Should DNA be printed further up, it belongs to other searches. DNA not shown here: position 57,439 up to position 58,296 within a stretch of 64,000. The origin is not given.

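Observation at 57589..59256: Three paralogous uncharacterised genes wired between two selenoprotein-B reductase modules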

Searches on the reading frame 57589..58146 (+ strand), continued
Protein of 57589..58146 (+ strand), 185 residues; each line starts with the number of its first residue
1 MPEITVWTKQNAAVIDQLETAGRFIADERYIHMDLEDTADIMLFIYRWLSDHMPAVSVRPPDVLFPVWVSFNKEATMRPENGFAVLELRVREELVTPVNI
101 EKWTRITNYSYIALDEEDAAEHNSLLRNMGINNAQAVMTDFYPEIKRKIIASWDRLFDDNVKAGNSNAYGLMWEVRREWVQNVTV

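Call 43: find_homologous_proteins(query=A3, max_evalue=0.00001)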
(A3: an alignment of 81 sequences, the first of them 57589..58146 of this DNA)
Query A3 (81 sequences) (185 aa, profile of the alignment): 216 proteins with E <= 0.00001 among 1921 candidates; the best 120 are listed.
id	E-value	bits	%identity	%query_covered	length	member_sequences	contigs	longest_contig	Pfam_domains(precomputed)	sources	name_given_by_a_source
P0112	2.4e-62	228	51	97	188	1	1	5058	PF12952.13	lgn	-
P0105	2.6e-62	228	51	100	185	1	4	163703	PF12952.13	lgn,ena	-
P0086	8.7e-62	226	52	99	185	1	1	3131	PF12952.13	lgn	-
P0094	8.7e-62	226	51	99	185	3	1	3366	PF12952.13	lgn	-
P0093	1.0e-61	226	50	99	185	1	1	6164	PF12952.13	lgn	-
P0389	2.9e-61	224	51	99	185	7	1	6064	PF12952.13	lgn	-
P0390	4.4e-61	224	50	99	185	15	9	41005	PF12952.13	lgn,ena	-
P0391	7.2e-61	223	49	99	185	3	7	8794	PF12952.13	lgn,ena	-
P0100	7.5e-61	223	51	100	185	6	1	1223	PF12952.13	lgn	-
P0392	9.1e-61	222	49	99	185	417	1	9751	PF12952.13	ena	-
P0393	1.2e-60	222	31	98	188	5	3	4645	PF12952.13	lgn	-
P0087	1.4e-60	222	51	99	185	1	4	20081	PF12952.13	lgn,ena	-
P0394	2.1e-60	221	49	99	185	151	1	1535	PF12952.13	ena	-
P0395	3.0e-60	221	38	98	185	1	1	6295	PF12952.13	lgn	-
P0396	4.4e-60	220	49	99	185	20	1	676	PF12952.13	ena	-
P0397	5.5e-60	220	49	99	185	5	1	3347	PF12952.13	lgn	-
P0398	6.7e-60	220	49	99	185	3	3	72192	PF12952.13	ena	-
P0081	7.8e-60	219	54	99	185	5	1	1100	PF12952.13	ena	-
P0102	9.4e-60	219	52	99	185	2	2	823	PF12952.13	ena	-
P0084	1.0e-59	219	53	99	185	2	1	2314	PF12952.13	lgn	-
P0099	1.2e-59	219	50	99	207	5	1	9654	PF12952.13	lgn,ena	-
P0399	2.1e-59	218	49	99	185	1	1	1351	PF12952.13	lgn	-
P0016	2.2e-59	218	71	100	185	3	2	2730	PF12952.13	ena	-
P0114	2.3e-59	218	52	99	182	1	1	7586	PF12952.13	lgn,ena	-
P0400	2.7e-59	218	49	99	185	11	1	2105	PF12952.13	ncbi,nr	ncbi:MAG: DUF3841 domain-containing protein [Bacteroidia bacterium]|nr:DUF3841 domain-containing pro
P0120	3.2e-59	217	48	99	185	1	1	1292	PF12952.13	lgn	-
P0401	4.5e-59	217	49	99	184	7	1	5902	PF12952.13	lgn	-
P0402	4.6e-59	217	41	98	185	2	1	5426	PF12952.13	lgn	-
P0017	5.0e-59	217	72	99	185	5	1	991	PF12952.13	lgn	-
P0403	5.1e-59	217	47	97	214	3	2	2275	PF12952.13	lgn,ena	-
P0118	5.3e-59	217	50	99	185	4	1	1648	PF12952.13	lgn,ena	-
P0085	5.5e-59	217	54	97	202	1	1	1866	PF12952.13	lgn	-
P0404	6.4e-59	216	48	99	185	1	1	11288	PF12952.13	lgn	-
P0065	6.8e-59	216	56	99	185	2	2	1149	PF12952.13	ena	-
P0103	9.2e-59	216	52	99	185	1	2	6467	PF12952.13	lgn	-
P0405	9.5e-59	216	46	98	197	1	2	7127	PF12952.13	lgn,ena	-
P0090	1.1e-58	216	51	99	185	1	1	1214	PF12952.13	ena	-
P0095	1.1e-58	216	53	99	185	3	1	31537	PF12952.13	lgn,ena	-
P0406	1.5e-58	215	45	99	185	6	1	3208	PF12952.13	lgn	-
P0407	1.7e-58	215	48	99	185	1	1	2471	PF12952.13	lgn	-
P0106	1.8e-58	215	52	99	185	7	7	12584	PF12952.13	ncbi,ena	-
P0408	1.9e-58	215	48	99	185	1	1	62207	PF12952.13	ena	-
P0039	2.0e-58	215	64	100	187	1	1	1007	PF12952.13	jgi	jgi:hypothetical protein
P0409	2.5e-58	215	49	99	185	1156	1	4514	PF12952.13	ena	-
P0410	2.6e-58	214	46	98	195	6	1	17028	PF12952.13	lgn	-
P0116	3.1e-58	214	49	99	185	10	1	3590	PF12952.13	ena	-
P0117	3.2e-58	214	49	99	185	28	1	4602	PF12952.13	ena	-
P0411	3.3e-58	214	49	99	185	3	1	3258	PF12952.13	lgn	-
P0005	3.6e-58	214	78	100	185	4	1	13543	PF12952.13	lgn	-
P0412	3.8e-58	214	50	98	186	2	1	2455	PF12952.13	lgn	-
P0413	3.8e-58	214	47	99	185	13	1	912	PF12952.13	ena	-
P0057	4.1e-58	214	57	99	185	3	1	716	PF12952.13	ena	-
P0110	4.2e-58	214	50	99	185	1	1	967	PF12952.13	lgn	-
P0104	4.2e-58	214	51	99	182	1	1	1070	PF12952.13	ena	-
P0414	5.5e-58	213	51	97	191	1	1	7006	PF12952.13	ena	-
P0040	5.8e-58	213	66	99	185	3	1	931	PF12952.13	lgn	-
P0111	6.2e-58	213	50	99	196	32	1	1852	PF12952.13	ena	-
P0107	8.3e-58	213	51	98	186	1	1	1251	PF12952.13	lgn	-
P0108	8.4e-58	213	51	99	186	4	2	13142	PF12952.13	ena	-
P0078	9.4e-58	213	53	99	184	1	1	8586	PF12952.13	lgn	-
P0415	1.1e-57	212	47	99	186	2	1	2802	PF12952.13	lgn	-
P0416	1.2e-57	212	50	96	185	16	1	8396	PF12952.13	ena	-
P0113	1.3e-57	212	49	99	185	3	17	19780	PF12952.13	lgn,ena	-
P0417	1.5e-57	212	45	99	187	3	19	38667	PF12952.13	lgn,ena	-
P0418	1.5e-57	212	49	99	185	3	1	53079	PF12952.13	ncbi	-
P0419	1.6e-57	212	50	98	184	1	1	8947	PF12952.13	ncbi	-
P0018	2.1e-57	211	69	100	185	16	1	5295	PF12952.13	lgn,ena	-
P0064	2.2e-57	211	57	99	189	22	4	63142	PF12952.13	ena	-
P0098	2.4e-57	211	51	99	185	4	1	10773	PF12952.13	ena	-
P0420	2.7e-57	211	49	99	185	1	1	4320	PF12952.13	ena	-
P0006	2.7e-57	211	81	99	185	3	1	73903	PF12952.13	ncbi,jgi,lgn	jgi:hypothetical protein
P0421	2.8e-57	211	49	99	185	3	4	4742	PF12952.13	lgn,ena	-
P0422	3.4e-57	211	48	97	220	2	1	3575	PF12952.13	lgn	-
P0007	3.7e-57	211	81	100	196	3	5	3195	PF12952.13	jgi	-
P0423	3.8e-57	211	49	99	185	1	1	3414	PF12952.13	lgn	-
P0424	4.2e-57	211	49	99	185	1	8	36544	PF12952.13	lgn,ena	-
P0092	5.4e-57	210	53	99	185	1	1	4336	PF12952.13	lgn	-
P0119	5.7e-57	210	51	99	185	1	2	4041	PF12952.13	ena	-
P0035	6.0e-57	210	66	100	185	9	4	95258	PF12952.13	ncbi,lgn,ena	-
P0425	6.4e-57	210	48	99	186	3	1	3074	PF12952.13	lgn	-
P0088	6.5e-57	210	51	99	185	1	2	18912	PF12952.13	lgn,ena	-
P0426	6.6e-57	210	49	99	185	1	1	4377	PF12952.13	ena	-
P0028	7.6e-57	210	67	99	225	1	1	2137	PF12952.13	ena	-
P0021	7.8e-57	210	69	99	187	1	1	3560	PF12952.13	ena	-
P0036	8.4e-57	210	67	100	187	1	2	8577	PF12952.13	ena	-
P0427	8.7e-57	209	47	97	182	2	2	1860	PF12952.13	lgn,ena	-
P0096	8.8e-57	209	52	100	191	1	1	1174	PF12952.13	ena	-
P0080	9.5e-57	209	53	100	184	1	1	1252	PF12952.13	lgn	-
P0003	1.0e-56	209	83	100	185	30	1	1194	PF12952.13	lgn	-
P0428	1.3e-56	209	49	99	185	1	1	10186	PF12952.13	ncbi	-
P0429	1.4e-56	209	49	99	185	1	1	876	PF12952.13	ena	-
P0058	1.6e-56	209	59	99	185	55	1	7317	PF12952.13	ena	-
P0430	1.9e-56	208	46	99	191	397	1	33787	PF12952.13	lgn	-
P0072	2.1e-56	208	57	99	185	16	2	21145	PF12952.13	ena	-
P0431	2.1e-56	208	50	99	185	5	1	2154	PF12952.13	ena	-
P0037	2.5e-56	208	66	99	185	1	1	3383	PF12952.13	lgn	-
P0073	2.6e-56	208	56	99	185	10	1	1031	PF12952.13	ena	-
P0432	2.7e-56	208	48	99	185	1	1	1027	PF12952.13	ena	-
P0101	2.8e-56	208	51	99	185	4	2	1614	PF12952.13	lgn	-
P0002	2.8e-56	208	84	100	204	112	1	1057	PF12952.13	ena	-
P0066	2.8e-56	208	57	99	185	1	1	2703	PF12952.13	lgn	-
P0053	3.2e-56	208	60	99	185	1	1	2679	PF12952.13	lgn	-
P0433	3.3e-56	208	48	99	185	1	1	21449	PF12952.13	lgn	-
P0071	3.4e-56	208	56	99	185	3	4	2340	PF12952.13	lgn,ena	-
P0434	3.4e-56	208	44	96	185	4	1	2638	PF12952.13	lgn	-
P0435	3.5e-56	208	49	98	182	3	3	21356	PF12952.13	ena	-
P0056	3.7e-56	207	60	99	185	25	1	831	PF12952.13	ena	-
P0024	3.9e-56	207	68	100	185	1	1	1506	PF12952.13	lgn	-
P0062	4.6e-56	207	61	99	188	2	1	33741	PF12952.13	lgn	-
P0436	5.1e-56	207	46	98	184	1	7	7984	PF12952.13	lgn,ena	-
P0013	6.2e-56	207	73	100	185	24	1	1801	PF12952.13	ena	-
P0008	6.3e-56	207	78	100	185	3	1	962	PF12952.13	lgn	-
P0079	6.7e-56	207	53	99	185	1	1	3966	PF12952.13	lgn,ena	-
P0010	7.3e-56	206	75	99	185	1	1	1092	PF12952.13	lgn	-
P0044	7.7e-56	206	62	99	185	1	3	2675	PF12952.13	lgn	-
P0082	7.8e-56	206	52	99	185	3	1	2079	PF12952.13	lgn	-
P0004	1.0e-55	206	80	100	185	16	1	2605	PF12952.13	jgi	jgi:hypothetical protein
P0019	1.5e-55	206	70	100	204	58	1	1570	PF12952.13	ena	-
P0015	1.6e-55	205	71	100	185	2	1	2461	PF12952.13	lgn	-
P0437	1.6e-55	205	49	98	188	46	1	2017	PF12952.13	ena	-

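Call 44: find_encoding_contigs(protein=P0398, flank=8000, max_places=1)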
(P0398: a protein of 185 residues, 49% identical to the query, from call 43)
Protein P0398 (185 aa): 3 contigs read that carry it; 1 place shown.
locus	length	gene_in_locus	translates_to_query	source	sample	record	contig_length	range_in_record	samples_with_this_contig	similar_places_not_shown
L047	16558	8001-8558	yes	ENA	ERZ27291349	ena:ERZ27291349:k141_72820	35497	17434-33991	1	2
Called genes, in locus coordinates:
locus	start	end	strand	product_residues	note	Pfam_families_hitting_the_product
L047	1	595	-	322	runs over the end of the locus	PF04069:OpuAC (faint), PF12974:Phosphonate-bd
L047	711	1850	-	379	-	PF00465:Fe-ADH, PF13685:Fe-ADH_2 (weak), PF25137:ADH_Fe_C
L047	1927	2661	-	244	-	PF00702:Hydrolase, PF13419:HAD_2, PF13242:Hydrolase_like (weak)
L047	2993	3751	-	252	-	PF08220:HTH_DeoR, PF00455:DeoRC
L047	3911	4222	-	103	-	-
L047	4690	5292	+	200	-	PF02311:AraC_binding (faint), PF07883:Cupin_2 (weak)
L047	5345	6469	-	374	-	PF00753:Lactamase_B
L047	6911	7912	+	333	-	PF01758:SBF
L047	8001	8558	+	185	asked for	PF12952:DUF3841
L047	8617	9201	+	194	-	PF12952:DUF3841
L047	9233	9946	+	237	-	PF18978:DUF5714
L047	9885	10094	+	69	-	-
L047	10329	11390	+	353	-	-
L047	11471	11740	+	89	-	-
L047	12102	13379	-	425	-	PF07690:MFS_1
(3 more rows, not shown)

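Call 45: find_encoding_contigs(protein=P0418, flank=8000, max_places=1)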
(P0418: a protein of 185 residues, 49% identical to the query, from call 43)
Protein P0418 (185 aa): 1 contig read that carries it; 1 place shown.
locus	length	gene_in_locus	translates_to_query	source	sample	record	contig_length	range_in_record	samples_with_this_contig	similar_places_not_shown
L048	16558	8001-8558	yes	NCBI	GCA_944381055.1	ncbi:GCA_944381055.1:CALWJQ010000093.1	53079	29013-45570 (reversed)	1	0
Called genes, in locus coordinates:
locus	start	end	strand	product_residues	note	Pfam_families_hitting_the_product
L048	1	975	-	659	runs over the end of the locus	PF02518:HATPase_c, PF00204:DNA_gyraseB, PF01751:Toprim, PF00986:DNA_gyraseB_C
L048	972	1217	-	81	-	PF04025:RemA-like (weak)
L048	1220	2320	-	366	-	PF02463:SMC_N, PF13175:AAA_15 (weak), PF13476:AAA_23, PF13304:AAA_21 (weak)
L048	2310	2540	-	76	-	PF13275:S4_2, PF01479:S4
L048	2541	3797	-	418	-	PF00712:DNA_pol3_beta, PF02767:DNA_pol3_beta_2, PF02768:DNA_pol3_beta_3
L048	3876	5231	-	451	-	PF11638:DnaA_N, PF00308:Bac_DnaA, PF01695:IstB_IS21, PF00004:AAA (weak), PF08299:Bac_DnaA_C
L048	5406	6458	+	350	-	PF03054:tRNA_Me_trans, PF20259:tRNA_Me_trans_M, PF20258:tRNA_Me_trans_C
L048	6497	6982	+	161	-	PF00583:Acetyltransf_1, PF13673:Acetyltransf_10, PF13508:Acetyltransf_7, PF08445:FR47 (weak)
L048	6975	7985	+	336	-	PF08218:Citrate_ly_lig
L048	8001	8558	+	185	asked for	PF12952:DUF3841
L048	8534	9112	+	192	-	PF12952:DUF3841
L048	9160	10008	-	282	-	PF10370:Rv2993c-like_N, PF01557:FAA_hydrolase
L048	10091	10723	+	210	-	PF08901:DUF1847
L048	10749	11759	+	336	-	PF06089:Asparaginase_II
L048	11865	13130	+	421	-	PF13306:LRR_5, PF00395:SLH (weak)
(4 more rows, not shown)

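Call 46: find_encoding_contigs(protein=P0430, flank=8000, max_places=1)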
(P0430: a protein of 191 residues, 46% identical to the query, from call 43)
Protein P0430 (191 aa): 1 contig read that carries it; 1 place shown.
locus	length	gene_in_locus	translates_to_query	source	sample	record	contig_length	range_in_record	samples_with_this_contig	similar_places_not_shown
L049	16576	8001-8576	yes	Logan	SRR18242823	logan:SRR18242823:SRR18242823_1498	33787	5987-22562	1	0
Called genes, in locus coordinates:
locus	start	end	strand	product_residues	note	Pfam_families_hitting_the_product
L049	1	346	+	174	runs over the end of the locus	PF12724:Flavodoxin_5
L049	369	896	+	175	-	PF02663:FmdE, PF01258:zf-dskA_traR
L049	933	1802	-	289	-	-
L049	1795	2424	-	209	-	PF04542:Sigma70_r2 (weak)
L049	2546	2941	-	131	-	PF03703:bPH_2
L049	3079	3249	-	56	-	-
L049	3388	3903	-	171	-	PF04229:GrpB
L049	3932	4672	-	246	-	-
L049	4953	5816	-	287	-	PF08543:Phos_pyr_kin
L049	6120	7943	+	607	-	PF00009:GTP_EFTU, PF01926:MMR_HSR1 (weak), PF22042:EF-G_D2, PF03144:GTP_EFTU_D2, PF14492:EFG_III (faint), PF00679:EFG_C, PF21018:BipA_C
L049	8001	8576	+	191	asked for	PF12952:DUF3841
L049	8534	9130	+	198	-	PF12952:DUF3841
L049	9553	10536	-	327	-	PF01244:Peptidase_M19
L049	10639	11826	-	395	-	PF05684:DUF819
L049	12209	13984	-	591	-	-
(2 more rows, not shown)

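Call 53: search_dna_similar(query=window:57589-58146:+, collection=plasmids, mode=protein, max_evalue=0.001, max_rows=20)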
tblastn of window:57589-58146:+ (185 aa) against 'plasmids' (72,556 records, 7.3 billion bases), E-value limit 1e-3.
Records with a match: 4; places in all: 8; records where one place covers at least 80% of the query: 4.
Best place of each record, by identity: <60% 4.
By first word of the organism name: Enterococcus 3; Acetoanaerobium 1.
By predicted mobility (MOB-suite, as given by PLSDB): non-mobilizable 4.
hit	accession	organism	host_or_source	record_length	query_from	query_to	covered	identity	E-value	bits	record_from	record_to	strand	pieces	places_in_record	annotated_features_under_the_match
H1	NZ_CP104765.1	Enterococcus raffinosus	Homo sapiens,urine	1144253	3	184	98%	40.4%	2e-40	152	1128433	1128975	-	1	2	record has no annotation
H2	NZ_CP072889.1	Enterococcus raffinosus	stream/river surface water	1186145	3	184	98%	40.4%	2e-40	152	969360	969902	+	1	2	record has no annotation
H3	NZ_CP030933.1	Enterococcus gilvus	cow,milk,milk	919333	4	183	97%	38.9%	3e-32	128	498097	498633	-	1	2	DUF3841 domain-containing protein (x2)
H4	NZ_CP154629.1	Acetoanaerobium noterae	cell culture,Sludge of a digestion ...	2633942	4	183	97%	35.9%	1e-29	120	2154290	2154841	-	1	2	none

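Call 54: search_dna_similar(query=window:57589-58146:+, collection=phages, mode=protein, max_evalue=0.001, max_rows=20)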
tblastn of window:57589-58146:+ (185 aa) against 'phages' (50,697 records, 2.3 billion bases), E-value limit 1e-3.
No match.

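Call 55: get_annotated_region(hit=H4, flank=10000)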
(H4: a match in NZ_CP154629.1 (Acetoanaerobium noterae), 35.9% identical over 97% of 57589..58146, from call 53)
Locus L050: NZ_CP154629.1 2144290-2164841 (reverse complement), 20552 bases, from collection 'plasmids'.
description: Acetoanaerobium noterae strain DSL2 plasmid pTPELB2, complete sequence
organism: Acetoanaerobium noterae (NCBI taxid 745369)
taxonomy: Bacteria; Bacillota; Clostridia; Peptostreptococcales; Filifactoraceae; Acetoanaerobium; Acetoanaerobium noterae
host: -; source: cell culture,Sludge of a digestion tower of a wastewater treatment plant; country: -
typing (MOB-suite, as given by PLSDB): non-mobilizable
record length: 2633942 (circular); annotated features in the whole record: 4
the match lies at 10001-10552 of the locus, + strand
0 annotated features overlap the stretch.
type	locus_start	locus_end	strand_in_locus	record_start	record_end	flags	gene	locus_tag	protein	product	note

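Call 56: get_annotated_region(hit=H3, flank=8000)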
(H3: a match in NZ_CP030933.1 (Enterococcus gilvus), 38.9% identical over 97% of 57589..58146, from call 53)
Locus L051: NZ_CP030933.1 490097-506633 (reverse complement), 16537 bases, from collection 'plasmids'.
description: Enterococcus gilvus strain CR1 plasmid pCR1A, complete sequence
organism: Enterococcus gilvus (NCBI taxid 160453)
taxonomy: Bacteria; Bacillota; Bacilli; Lactobacillales; Enterococcaceae; Enterococcus; Enterococcus gilvus
host: -; source: cow,milk,milk; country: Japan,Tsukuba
typing (MOB-suite, as given by PLSDB): non-mobilizable
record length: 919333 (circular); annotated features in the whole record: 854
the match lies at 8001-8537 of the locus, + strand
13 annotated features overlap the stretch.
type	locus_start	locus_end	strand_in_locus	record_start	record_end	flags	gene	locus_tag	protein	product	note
CDS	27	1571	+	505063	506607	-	grdC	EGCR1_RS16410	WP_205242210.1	glycine/sarcosine/betaine reductase complex component C subunit beta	-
CDS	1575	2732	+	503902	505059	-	grdD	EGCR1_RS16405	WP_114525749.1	glycine/sarcosine/betaine reductase complex component C subunit alpha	-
CDS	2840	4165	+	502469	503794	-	-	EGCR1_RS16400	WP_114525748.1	glycine/sarcosine/betaine reductase component B subunit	-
CDS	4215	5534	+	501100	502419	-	grdH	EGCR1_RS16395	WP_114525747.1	betaine reductase selenoprotein B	-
CDS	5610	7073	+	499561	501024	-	-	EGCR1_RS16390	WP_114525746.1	BCCT family transporter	GO:0071705 - nitrogen compound transport [Evidence IEA]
CDS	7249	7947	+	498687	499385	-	-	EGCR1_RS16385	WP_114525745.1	GntR family transcriptional regulator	-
CDS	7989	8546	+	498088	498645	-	-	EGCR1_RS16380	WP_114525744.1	DUF3841 domain-containing protein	-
CDS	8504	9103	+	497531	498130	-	-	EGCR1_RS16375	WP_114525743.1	DUF3841 domain-containing protein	-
CDS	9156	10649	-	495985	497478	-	abc-f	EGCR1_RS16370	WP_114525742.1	ribosomal protection-like ABC-F family protein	-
CDS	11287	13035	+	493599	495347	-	-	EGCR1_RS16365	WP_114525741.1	glycoside hydrolase family 13 protein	-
CDS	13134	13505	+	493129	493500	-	-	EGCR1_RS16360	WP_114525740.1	DUF1304 domain-containing protein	-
CDS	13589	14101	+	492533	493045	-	-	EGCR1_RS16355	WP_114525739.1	DUF1456 family protein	-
CDS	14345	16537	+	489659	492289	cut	ppdK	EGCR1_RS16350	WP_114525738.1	pyruvate, phosphate dikinase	GO:0015976 - carbon utilization [Evidence IEA]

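Call 57: get_annotated_region(hit=H1, flank=12000)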
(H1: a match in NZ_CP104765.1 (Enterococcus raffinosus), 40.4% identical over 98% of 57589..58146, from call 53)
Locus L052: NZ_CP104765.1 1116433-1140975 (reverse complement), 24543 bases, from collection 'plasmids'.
description: Enterococcus raffinosus strain Er676 plasmid p1_Er676, complete sequence
organism: Enterococcus raffinosus (NCBI taxid 71452)
taxonomy: Bacteria; Bacillota; Bacilli; Lactobacillales; Enterococcaceae; Enterococcus; Enterococcus raffinosus
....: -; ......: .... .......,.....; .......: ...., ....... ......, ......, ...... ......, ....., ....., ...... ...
typing (MOB-suite, as given by PLSDB): non-mobilizable
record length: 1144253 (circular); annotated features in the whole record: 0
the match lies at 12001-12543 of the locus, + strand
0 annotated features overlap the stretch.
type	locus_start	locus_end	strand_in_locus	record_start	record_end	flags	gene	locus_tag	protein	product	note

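Call 63: list_cluster_members(proteins=[P0121, P0128, P0135, P0198])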
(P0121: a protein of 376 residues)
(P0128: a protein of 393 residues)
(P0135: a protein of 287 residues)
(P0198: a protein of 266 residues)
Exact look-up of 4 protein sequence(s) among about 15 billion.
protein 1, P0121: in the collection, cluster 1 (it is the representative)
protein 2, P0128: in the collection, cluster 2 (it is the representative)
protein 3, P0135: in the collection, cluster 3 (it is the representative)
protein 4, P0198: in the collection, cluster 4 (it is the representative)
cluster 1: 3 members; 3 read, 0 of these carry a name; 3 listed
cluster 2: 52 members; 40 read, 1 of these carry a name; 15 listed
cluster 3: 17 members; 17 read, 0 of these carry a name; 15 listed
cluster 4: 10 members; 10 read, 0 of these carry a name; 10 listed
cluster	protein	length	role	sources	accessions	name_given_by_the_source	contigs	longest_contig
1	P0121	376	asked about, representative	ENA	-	-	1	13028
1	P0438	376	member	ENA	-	-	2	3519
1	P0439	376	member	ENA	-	-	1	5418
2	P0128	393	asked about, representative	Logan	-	-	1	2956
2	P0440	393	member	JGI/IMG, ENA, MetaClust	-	\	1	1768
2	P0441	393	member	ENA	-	-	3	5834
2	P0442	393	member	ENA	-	-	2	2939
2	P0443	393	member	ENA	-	-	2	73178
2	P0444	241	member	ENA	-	-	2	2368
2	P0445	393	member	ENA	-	-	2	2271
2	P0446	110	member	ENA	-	-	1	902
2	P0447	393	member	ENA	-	-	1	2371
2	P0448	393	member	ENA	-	-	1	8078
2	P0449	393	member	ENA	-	-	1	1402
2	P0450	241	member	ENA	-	-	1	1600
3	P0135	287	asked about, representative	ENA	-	-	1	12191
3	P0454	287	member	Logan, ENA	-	-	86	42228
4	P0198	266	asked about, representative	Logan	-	-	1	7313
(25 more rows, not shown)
